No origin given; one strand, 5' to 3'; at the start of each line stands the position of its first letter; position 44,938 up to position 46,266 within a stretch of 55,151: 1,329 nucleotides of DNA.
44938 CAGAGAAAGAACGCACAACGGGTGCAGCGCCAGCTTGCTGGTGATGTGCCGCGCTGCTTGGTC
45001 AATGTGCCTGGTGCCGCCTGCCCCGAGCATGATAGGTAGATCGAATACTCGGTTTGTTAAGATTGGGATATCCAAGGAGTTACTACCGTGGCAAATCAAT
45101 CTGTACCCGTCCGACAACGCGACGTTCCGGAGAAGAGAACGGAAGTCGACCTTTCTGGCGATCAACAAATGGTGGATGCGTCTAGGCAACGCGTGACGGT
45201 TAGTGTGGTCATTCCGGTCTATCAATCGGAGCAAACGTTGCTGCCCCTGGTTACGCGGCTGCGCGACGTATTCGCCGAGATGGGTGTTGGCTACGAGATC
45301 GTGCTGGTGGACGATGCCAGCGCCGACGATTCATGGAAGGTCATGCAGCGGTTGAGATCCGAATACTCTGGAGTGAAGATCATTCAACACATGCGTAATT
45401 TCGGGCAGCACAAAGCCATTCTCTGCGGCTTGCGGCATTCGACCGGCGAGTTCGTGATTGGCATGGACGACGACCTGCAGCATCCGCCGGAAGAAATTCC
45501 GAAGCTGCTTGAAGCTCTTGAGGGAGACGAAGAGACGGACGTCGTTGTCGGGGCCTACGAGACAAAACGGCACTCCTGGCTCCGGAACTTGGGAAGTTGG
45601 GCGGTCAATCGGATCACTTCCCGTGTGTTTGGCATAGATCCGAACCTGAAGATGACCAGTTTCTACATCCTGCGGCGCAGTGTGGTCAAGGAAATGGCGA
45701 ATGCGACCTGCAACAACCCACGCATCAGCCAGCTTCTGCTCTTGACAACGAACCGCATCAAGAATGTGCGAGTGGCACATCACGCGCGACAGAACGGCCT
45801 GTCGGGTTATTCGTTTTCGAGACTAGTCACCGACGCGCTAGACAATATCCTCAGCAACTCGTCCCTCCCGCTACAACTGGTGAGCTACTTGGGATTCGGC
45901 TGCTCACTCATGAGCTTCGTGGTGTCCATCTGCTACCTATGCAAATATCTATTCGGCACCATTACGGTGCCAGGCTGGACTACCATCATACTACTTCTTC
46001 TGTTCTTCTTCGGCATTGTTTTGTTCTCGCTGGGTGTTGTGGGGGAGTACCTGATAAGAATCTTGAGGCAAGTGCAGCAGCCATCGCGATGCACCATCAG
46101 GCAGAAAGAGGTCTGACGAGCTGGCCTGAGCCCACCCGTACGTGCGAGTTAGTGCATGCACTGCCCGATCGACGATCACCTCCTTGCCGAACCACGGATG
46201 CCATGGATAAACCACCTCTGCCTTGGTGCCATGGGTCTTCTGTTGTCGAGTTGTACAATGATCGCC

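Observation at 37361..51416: Arn-like lipid-carrier pathway apparently rebuilt on a dTDP-6-deoxyhexose scaffold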

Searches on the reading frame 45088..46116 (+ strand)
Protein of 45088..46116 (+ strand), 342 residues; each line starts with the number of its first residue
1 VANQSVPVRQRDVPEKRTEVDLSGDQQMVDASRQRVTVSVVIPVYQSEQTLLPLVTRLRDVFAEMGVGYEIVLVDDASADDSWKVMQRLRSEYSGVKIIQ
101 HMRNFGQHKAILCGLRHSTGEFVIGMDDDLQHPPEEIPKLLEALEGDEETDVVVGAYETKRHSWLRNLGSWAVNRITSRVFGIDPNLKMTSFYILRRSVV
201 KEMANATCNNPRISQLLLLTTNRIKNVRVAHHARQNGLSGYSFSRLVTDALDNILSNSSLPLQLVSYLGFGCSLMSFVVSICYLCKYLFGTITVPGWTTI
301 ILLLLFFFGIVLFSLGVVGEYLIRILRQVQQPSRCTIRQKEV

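Call 3: search_protein_families(library=pfam, proteins=[window:45088-46116:+], max_evalue=0.01)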
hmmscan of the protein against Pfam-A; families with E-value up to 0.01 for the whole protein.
window:45088-46116:+ (342 aa): 2 families
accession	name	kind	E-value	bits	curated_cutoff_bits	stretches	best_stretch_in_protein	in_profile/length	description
PF00535.33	Glycos_transf_2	-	1.4e-31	110.2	23.3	1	39-200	1-164/168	Glycosyl transferase family 2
PF10111.15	Glyco_tranf_2_2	-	0.0024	17.8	27.3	1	39-142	1-104/276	Glycosyltransferase like family 2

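Call 5: search_protein_families(library=ncbifam, proteins=[window:45088-46116:+], max_evalue=0.001)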
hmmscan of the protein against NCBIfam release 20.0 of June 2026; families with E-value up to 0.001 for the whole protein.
window:45088-46116:+ (342 aa): 19 families
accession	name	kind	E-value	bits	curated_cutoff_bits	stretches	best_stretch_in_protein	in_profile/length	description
NF007986.1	PRK10714.1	equivalog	1e-48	166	529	1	37-338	7-309/316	undecaprenyl-phosphate 4-deoxy-4-formamido-L-arabinose transferase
NF047588.1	GlcsyltransPgfSStrep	equivalog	3e-42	144.9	500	1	37-334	2-299/308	glycosyltransferase PgfS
NF041875.1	EPS_EpsD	equivalog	9.9e-15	54.7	370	1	38-161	1-120/325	exopolysaccharide biosynthesis glycosyltransferase EpsD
TIGR03111.1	glyc2_xrt_Gpos1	hypoth_equivalog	8.1e-14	51.2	363.95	1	29-161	42-173/439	TIGR03111 family XrtG-associated glycosyltransferase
NF007482.0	PRK10073.1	equivalog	1.7e-11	43.7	423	1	34-152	4-117/334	glycosyltransferase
TIGR03937.1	PgaC_IcaA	equivalog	6.4e-11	41.8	422.3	1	26-155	35-161/407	poly-beta-1,6-N-acetyl-D-glucosamine synthase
NF010496.0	PRK13915.1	equivalog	2.2e-10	40.1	262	1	26-158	21-156/307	glucosyl-3-phosphoglycerate synthase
TIGR03965.1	mycofact_glyco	equivalog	2.5e-10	39.8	280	1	35-141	73-176/467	mycofactocin biosynthesis glycosyltransferase MftF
NF058614.1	PPMAGASynPpgS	equivalog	3.3e-10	39.8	370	1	38-160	2-116/226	polyprenyl-phospho-N-acetylgalactosaminyl synthase PpgS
TIGR04182.1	glyco_TIGR04182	equivalog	8e-10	38.6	325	1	38-329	2-289/293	S-layer glycoprotein N-glycosyltransferase AglJ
NF047683.1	TeichurnBiosyTuaG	equivalog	3.8e-09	36.6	400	1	33-146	3-113/252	teichuronic acid biosynthesis protein TuaG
NF038302.1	EPS_HpsE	equivalog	1.2e-08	34.3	300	1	37-130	2-97/307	hormogonium polysaccharide biosynthesis glycosyltransferase HpsE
TIGR04242.1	nodulat_NodC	equivalog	3.7e-07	29.4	550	1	25-167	37-180/395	chitooligosaccharide synthase NodC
NF038299.1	EPS_HpsN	equivalog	5.3e-07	28.9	425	1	37-155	2-117/317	hormogonium polysaccharide biosynthesis glycosyltransferase HpsN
TIGR04283.1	glyco_like_mftF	equivalog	6.3e-07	29.2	182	1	38-180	1-131/221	TIGR04283 family arsenosugar biosynthesis glycosyltransferase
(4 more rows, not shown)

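Call 13: search_solved_structures(query=window:45088-46116:+, max_evalue=0.001)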
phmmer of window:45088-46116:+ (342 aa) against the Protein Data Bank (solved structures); distinct sequences matched with E-value up to 0.001: 22.
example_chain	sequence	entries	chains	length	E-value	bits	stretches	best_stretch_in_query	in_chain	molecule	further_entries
9hwj_A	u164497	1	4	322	5.6e-43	150.7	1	37-338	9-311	Undecaprenyl-phosphate 4-deoxy-4-formamido-L-arabinose transferase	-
8vxh_A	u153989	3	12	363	1.8e-39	139.2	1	23-339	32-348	Undecaprenyl-phosphate 4-deoxy-4-formamido-L-arabinose transferase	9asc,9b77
9bhc_C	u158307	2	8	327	6.4e-39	137.4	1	37-339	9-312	Undecaprenyl-phosphate 4-deoxy-4-formamido-L-arabinose transferase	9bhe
5eke_A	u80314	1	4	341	2.2e-36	129.1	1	20-330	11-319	Uncharacterized glycosyltransferase sll0501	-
5ekp_C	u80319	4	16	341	3.1e-36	128.6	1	20-330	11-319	Uncharacterized glycosyltransferase sll0501 | Glycosyltransferase sll0501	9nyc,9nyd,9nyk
9nye_A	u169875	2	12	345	3.2e-36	128.6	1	20-330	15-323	Glycosyltransferase sll0501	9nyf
5mlz_A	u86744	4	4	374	7e-23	84.7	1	34-201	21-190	Dolichol monophosphate mannose synthase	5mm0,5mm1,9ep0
3bcv_A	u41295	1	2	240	5.9e-07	32.4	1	38-129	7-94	Putative glycosyltransferase protein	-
2z87_A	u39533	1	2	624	6e-07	32.3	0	30-170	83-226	Chondroitin synthase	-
2z86_A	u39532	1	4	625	6.1e-07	32.3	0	30-170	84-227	Chondroitin synthase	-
5tze_C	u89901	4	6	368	9.2e-06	28.4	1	38-132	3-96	Glycosyl transferase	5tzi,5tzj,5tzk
8bz8_A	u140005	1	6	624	1e-05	28.3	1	31-200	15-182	Glycosyltransferase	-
8bz4_A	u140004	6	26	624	1.1e-05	28.3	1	31-200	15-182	Glycosyltransferase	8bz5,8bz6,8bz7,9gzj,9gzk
5tz8_A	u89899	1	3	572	1.6e-05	27.7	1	38-131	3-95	Glycosyl transferase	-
8vh7_A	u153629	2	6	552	2.3e-05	27.2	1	53-158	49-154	Heparosan synthase B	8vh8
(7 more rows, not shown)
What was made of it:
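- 45169..46116 (+): ArnC/GtrB-type polyprenyl-phosphate glycosyltransferase (GT2, two C-terminal TM helices). PDB matches: ArnC 9hwj 5.6e-43, GtrB 5ekp 3e-36, DPMS 7e-23 (call 13).
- On Arn pathway (arnBCADTEF): Same architecture, and ArnC is the best solved relative (5.6e-43, call 13).
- Closest known: Arn. Same: An ArnC-type GT2 with two C-terminal TM helices is present; ArnC is its best solved relative (call 13).
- Checked: GT2, 45169-46116: best solved relatives are ArnC (9hwj, 5.6e-43) and GtrB (5ekp) (call 13).
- The best solved relative of the GT2 is ArnC, which uses a formylated donor (call 13). GtrB is nearly as close to the GT2 as ArnC is (call 13).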

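Call 27: find_homologous_proteins(query=window:45088-46116:+, max_evalue=1e-40)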
Query window:45088-46116:+ (342 aa): 4207 proteins with E <= 1e-40 among 8000 candidates; the best 120 are listed.
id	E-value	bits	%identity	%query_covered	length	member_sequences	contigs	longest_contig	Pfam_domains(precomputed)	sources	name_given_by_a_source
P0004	7.1e-225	763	100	100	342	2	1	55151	PF00535.33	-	-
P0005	7.0e-142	491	70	87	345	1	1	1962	PF10111.15,PF13641.13,PF00535.33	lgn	-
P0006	4.4e-136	472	67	92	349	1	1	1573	PF00535.33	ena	-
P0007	1.1e-128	447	65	90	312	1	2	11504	PF10111.15,PF00535.33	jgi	-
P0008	7.3e-126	438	66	89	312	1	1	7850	PF10111.15,PF13641.13,PF00535.33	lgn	-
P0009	6.3e-125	435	64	90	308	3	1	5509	PF10111.15,PF00535.33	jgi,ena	-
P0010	1.8e-124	433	63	90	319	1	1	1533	PF10111.15,PF00535.33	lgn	-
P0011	1.8e-124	433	64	90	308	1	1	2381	PF10111.15,PF00535.33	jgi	jgi:dolichol-phosphate mannosyltransferase/undecaprenyl-phosphate 4-deoxy-4-formamido-L-arabinose tr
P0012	5.9e-124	432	65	90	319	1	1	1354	PF10111.15,PF00535.33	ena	-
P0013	1.1e-123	431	64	89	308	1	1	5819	PF10111.15,PF00535.33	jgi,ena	-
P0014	1.7e-121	424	63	90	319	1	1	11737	PF10111.15,PF00535.33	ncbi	ncbi:MAG: glycosyltransferase family 2 protein [bacterium]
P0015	3.3e-121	423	61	91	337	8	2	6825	PF10111.15,PF13641.13,PF00535.33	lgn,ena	-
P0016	5.5e-121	422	62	90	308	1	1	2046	PF10111.15,PF00535.33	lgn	-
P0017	1.1e-120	421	63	90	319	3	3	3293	PF10111.15,PF13641.13,PF00535.33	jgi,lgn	-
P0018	8.2e-119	415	60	90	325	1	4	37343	PF00535.33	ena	-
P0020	2.1e-118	413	57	96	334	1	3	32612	PF10111.15,PF00535.33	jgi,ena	-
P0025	1.5e-112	394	58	89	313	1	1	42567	PF00535.33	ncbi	-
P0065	1.2e-94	335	53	89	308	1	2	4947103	PF00535.33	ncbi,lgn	ncbi:glycosyltransferase family 2 protein [Thermostilla marina]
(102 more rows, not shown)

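Call 28: find_encoding_contigs(protein=P0007, flank=10000, max_places=2)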
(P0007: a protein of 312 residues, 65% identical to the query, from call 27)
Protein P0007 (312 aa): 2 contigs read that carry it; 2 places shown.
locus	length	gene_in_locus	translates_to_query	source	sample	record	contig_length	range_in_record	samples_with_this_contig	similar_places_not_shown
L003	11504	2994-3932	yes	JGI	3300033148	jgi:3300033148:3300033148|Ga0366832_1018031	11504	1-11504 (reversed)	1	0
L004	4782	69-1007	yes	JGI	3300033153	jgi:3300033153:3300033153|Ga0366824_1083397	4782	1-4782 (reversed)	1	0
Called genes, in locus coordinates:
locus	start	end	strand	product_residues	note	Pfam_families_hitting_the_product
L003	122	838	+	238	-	PF01370:Epimerase, PF16363:GDP_Man_Dehyd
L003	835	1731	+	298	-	PF00483:NTP_transferase, PF12804:NTP_transf_3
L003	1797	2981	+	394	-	PF01041:DegT_DnrJ_EryC1, PF00155:Aminotran_1_2 (weak)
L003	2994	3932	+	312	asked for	PF00535:Glycos_transf_2, PF10111:Glyco_tranf_2_2 (weak)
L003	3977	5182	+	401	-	PF02655:ATP-grasp_3, PF13535:ATP-grasp_4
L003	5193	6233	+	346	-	PF03706:LPG_synthase_TM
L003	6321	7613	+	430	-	PF02317:Octopine_DH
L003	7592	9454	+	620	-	PF02310:B12-binding (weak)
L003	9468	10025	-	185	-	-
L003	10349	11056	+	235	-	PF03781:FGE-sulfatase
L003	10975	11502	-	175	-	?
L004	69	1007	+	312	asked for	PF00535:Glycos_transf_2, PF10111:Glyco_tranf_2_2 (weak)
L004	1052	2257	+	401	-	PF02655:ATP-grasp_3, PF13535:ATP-grasp_4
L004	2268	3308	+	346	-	PF03706:LPG_synthase_TM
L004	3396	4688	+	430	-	PF02317:Octopine_DH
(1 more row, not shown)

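Call 29: find_encoding_contigs(protein=P0018, flank=10000, max_places=2)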
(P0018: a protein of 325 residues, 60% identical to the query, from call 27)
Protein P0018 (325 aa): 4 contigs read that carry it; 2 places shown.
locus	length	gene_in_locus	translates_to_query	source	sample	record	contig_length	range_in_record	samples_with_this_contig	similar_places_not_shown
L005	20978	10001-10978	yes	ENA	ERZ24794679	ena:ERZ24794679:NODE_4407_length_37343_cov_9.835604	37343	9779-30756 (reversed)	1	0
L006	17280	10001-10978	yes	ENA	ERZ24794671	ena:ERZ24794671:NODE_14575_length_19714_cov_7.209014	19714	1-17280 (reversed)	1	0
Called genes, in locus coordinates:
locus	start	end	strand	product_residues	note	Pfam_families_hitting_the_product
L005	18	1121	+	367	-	PF01041:DegT_DnrJ_EryC1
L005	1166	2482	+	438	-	PF03721:UDPG_MGDP_dh_N, PF03446:NAD_binding_2, PF00984:UDPG_MGDP_dh, PF03720:UDPG_MGDP_dh_C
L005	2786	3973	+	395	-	PF13385:Laminin_G_3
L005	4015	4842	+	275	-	PF04892:VanZ-LLP1 (weak)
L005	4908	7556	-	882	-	-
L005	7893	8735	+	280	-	PF07963:N_methyl (weak)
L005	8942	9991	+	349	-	PF01073:3Beta_HSD, PF01370:Epimerase, PF02719:Polysacc_synt_2, PF04321:RmlD_sub_bind, PF07993:NAD_binding_4, PF16363:GDP_Man_Dehyd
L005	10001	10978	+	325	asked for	PF00535:Glycos_transf_2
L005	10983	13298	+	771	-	PF03706:LPG_synthase_TM, PF02655:ATP-grasp_3, PF02786:CPSase_L_D2, PF13535:ATP-grasp_4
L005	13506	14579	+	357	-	PF14397:ATPgrasp_ST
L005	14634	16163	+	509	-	PF13440:Polysacc_synt_3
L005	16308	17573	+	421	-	PF01676:Metalloenzyme, PF10143:PhosphMutase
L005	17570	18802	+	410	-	PF00291:PALP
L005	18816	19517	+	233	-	PF01507:PAPS_reduct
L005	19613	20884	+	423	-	PF02317:Octopine_DH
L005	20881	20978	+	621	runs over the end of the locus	PF02310:B12-binding (weak)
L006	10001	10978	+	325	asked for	PF00535:Glycos_transf_2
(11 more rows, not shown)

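Call 30: find_encoding_contigs(protein=P0020, flank=10000, max_places=2)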
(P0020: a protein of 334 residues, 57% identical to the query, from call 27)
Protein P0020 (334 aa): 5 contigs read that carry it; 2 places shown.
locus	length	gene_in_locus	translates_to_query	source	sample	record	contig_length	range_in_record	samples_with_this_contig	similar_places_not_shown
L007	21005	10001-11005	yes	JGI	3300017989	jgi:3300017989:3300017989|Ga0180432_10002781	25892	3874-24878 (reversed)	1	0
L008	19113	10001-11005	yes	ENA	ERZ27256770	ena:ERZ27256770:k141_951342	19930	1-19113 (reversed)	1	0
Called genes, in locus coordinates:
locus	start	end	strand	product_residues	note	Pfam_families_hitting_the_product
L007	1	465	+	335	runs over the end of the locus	PF13546:DDE_5, PF01609:DDE_Tnp_1 (weak)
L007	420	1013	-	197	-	-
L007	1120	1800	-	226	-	PF13495:Phage_int_SAM_4, PF00589:Phage_integrase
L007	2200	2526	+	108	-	-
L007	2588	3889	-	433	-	-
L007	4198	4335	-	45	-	-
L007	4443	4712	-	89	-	PF00665:rve (weak)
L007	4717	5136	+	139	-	-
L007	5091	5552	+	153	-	-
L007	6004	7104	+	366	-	PF04015:DUF362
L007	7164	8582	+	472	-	PF04389:Peptidase_M28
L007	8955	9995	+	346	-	PF01073:3Beta_HSD, PF01370:Epimerase, PF02719:Polysacc_synt_2, PF04321:RmlD_sub_bind, PF07993:NAD_binding_4, PF16363:GDP_Man_Dehyd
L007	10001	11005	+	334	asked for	PF00535:Glycos_transf_2, PF10111:Glyco_tranf_2_2 (weak)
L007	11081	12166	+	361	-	PF03706:LPG_synthase_TM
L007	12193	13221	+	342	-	PF02317:Octopine_DH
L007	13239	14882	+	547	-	PF02310:B12-binding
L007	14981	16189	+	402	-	PF02655:ATP-grasp_3, PF02786:CPSase_L_D2, PF13535:ATP-grasp_4, PF18603:LAL_C2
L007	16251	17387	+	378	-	PF01041:DegT_DnrJ_EryC1, PF00155:Aminotran_1_2, PF00266:Aminotran_5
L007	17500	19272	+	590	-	-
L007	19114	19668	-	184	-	-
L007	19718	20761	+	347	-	PF01757:Acyl_transf_3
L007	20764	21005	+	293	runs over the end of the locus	PF00483:NTP_transferase, PF12804:NTP_transf_3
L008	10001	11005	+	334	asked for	PF00535:Glycos_transf_2, PF10111:Glyco_tranf_2_2 (weak)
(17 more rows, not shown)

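Call 33: find_encoding_contigs(protein=P0025, flank=10000, max_places=1)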
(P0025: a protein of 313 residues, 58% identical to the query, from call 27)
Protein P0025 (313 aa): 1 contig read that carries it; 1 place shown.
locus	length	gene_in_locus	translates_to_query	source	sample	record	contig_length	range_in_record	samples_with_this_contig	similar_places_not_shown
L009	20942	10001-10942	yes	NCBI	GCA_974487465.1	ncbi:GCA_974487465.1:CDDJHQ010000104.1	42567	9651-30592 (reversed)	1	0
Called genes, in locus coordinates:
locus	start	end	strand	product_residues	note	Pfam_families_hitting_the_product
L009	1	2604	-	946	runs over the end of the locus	PF11369:DUF3160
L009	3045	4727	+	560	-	PF19289:PmbA_TldD_3rd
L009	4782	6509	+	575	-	PF19289:PmbA_TldD_3rd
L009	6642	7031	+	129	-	PF13011:LZ_Tnp_IS481 (weak), PF13384:HTH_23 (weak), PF13518:HTH_28 (faint), PF13551:HTH_29 (faint), PF13565:HTH_32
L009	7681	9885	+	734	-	PF08309:LVIVD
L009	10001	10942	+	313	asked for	PF00535:Glycos_transf_2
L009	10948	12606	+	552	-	PF02310:B12-binding, PF06368:Met_asp_mut_E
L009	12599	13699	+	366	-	PF01210:NAD_Gly3P_dh_N, PF02558:ApbA (weak), PF03446:NAD_binding_2 (weak), PF02317:Octopine_DH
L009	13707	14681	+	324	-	PF03706:LPG_synthase_TM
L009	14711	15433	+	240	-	PF00005:ABC_tran, PF13304:AAA_21 (faint)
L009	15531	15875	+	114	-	PF11969:DcpS_C, PF01230:HIT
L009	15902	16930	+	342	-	PF05496:RuvB_N, PF00004:AAA, PF17864:AAA_lid_4, PF05491:WHD_RuvB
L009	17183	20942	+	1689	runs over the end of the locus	PF13620:CarboxypepD_reg (faint), PF01364:Peptidase_C25, PF18962:Por_Secre_tail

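Call 34: find_encoding_contigs(protein=P0014, flank=10000, max_places=1)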
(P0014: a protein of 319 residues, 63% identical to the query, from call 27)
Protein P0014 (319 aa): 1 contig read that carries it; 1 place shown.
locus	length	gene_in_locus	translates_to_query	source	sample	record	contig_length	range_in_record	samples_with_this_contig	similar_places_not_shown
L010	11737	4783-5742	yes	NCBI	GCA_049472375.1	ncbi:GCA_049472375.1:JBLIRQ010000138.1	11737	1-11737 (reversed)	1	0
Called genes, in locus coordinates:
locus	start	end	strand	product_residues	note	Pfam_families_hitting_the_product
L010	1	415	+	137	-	?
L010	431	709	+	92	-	-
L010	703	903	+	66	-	PF07603:Lcl_C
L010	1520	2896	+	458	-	PF02366:PMT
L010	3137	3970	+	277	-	PF05853:BKACE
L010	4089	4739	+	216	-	PF17836:PglD_N (faint), PF00132:Hexapep (faint), PF14602:Hexapep_2 (faint)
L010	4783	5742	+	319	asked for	PF00535:Glycos_transf_2, PF10111:Glyco_tranf_2_2 (weak)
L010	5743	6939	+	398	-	PF02655:ATP-grasp_3, PF01071:GARS_A (weak), PF02222:ATP-grasp (weak), PF13535:ATP-grasp_4, PF18603:LAL_C2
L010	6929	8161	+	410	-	PF00278:Orn_DAP_Arg_deC, PF02784:Orn_Arg_deC_N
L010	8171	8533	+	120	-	PF00892:EamA (weak)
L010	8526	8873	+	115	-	PF00892:EamA (weak)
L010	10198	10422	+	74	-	-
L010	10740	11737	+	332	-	PF03065:Glyco_hydro_57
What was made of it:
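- L010 has a PMT-type GT-C, a GT2 63% identical to the window's, and two small EamA-like proteins (call 34). L009 and L010 show GT2 homologs without RmlB or WecE within 10 kb (calls 33, 34).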

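Call 83: search_protein_families(library=pfam, proteins=[L010:1520-2896:+], max_evalue=0.01)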
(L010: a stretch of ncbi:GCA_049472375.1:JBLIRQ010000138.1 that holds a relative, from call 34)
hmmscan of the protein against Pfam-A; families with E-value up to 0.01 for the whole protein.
L010:1520-2896:+ (458 aa): 2 families
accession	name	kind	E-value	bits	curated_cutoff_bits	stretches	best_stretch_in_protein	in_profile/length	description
PF02366.24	PMT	-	3.9e-13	50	22.7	1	96-257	44-207/245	Dolichyl-phosphate-mannose-protein mannosyltransferase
PF13231.12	PMT_2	-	0.0004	21.1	26.1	1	133-247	23-129/160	Dolichyl-phosphate-mannose-protein mannosyltransferase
